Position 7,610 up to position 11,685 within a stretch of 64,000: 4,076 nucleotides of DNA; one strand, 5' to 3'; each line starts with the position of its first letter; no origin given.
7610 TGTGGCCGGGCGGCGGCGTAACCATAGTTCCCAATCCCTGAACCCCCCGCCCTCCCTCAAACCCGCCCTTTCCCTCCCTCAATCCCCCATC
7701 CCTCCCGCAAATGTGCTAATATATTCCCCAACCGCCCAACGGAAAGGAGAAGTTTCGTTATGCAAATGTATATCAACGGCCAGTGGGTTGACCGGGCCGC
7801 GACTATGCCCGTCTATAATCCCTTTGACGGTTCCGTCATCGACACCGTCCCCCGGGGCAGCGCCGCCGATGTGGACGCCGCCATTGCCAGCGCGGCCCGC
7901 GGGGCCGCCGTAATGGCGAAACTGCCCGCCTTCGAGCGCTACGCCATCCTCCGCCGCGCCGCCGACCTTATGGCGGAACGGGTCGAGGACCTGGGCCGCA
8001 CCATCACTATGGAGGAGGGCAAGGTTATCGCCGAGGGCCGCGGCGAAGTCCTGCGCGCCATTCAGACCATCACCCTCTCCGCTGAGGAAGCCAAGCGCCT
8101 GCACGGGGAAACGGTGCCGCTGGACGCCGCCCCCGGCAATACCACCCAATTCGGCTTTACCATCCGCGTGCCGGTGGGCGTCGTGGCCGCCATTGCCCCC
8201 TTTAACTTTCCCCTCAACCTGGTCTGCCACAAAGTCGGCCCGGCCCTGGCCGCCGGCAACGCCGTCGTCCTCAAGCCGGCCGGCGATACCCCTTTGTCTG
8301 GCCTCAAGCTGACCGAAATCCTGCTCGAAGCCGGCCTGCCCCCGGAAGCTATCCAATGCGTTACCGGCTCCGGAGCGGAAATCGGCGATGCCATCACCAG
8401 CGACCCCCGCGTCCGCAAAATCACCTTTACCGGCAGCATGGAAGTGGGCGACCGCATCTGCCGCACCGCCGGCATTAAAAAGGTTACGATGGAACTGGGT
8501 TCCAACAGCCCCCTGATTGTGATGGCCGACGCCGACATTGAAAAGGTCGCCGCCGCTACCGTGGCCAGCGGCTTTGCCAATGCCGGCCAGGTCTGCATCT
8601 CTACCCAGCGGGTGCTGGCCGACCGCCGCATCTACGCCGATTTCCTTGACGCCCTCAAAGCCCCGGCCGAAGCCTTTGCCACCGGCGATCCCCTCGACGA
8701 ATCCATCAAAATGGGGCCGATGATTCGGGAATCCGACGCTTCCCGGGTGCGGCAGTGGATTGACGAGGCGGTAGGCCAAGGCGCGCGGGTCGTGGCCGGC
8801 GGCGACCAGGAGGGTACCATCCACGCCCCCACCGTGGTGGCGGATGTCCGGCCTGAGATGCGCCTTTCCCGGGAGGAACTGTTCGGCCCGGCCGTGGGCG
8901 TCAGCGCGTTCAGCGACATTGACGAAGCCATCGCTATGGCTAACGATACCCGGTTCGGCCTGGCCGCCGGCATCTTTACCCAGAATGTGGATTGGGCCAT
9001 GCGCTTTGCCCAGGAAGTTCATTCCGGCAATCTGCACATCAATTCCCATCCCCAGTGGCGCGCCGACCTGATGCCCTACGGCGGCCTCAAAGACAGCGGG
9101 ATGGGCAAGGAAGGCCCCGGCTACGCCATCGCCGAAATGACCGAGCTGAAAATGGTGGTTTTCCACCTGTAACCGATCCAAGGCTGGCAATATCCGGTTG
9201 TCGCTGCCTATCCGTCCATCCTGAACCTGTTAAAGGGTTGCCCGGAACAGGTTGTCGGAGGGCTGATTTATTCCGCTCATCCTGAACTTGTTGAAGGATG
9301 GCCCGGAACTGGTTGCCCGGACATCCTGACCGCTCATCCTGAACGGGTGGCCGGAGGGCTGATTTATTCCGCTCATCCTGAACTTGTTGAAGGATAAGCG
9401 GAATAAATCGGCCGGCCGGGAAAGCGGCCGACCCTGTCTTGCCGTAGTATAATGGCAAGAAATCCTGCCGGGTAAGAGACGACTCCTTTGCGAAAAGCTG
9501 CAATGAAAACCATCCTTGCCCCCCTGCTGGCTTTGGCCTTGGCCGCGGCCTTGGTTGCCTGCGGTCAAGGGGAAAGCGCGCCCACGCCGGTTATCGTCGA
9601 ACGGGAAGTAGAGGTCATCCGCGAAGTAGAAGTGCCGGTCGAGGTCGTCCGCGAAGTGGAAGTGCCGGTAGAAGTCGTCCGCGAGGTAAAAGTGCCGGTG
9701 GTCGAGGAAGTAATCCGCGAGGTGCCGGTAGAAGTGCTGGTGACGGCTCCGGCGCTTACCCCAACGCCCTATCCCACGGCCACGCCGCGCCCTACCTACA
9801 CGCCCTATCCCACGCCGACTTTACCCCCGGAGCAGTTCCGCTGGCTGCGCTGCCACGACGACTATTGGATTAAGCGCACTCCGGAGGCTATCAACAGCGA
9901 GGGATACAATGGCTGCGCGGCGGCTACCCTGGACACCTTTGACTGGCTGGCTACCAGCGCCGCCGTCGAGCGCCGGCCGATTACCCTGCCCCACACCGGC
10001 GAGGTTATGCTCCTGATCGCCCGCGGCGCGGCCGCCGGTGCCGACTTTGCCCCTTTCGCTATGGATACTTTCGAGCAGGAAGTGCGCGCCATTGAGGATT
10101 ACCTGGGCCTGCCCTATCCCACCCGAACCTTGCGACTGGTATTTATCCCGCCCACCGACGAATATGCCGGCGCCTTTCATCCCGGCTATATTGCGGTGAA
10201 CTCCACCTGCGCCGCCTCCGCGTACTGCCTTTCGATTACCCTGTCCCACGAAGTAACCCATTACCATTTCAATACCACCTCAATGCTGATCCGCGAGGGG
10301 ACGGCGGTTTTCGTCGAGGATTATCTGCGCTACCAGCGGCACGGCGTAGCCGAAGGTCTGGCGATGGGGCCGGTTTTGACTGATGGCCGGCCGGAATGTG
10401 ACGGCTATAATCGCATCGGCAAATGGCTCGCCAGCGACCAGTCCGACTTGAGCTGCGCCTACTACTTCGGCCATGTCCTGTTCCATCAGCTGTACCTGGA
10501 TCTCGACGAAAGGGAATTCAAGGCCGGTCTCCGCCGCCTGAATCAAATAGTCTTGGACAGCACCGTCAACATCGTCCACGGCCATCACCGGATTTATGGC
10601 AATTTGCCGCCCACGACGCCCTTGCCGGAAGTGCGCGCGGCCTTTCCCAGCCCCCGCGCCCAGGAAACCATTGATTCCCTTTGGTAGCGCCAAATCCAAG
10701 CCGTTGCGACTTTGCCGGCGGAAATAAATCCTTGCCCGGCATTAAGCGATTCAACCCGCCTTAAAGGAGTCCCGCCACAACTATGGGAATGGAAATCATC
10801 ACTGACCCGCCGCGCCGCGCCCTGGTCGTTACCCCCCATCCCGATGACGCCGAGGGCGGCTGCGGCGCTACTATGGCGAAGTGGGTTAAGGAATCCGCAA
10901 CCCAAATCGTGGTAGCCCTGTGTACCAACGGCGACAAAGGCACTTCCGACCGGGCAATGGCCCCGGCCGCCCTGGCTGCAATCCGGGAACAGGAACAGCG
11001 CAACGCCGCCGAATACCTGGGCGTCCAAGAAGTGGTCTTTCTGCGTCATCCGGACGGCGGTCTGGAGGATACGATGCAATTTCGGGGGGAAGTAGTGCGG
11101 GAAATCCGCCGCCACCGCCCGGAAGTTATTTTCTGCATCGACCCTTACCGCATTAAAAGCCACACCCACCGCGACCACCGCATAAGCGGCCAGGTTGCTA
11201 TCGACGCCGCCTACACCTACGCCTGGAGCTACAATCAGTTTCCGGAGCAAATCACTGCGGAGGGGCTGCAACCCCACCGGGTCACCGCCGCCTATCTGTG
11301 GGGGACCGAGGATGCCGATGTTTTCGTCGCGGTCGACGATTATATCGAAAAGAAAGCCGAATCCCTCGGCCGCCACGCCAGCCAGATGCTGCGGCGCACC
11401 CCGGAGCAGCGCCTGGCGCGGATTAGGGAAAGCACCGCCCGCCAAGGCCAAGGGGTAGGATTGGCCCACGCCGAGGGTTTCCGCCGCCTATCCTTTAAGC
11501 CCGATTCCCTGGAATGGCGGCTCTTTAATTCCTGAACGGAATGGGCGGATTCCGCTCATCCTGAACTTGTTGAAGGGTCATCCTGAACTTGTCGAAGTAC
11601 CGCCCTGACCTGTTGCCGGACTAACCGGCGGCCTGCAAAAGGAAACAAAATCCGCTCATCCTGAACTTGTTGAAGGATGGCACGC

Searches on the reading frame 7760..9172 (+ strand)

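Call 42: search_protein_families(library=pfam, proteins=[window:7760-9172:+], max_evalue=0.000001)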
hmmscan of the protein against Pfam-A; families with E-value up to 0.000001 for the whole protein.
window:7760-9172:+ (470 aa): 1 family
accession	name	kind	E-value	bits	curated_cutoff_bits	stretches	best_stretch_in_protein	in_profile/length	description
PF00171.27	Aldedh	-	9.6e-162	539.1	23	1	9-466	1-461/461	Aldehyde dehydrogenase family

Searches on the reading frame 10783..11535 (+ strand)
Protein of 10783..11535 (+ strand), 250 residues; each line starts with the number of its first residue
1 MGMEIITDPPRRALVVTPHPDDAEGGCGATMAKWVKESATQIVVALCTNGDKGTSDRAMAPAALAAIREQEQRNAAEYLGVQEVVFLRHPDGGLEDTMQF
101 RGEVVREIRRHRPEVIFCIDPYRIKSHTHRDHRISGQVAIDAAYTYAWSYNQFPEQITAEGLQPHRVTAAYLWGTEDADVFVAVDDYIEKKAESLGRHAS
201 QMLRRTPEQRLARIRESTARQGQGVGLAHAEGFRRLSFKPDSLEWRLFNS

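Call 42: search_protein_families(library=pfam, proteins=[window:10783-11535:+], max_evalue=0.000001)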
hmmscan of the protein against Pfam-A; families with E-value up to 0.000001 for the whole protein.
window:10783-11535:+ (250 aa): 1 family
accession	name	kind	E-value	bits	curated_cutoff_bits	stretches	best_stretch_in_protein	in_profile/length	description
PF02585.22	PIG-L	-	5.3e-30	105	28.2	1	14-142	1-128/129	GlcNAc-PI de-N-acetylase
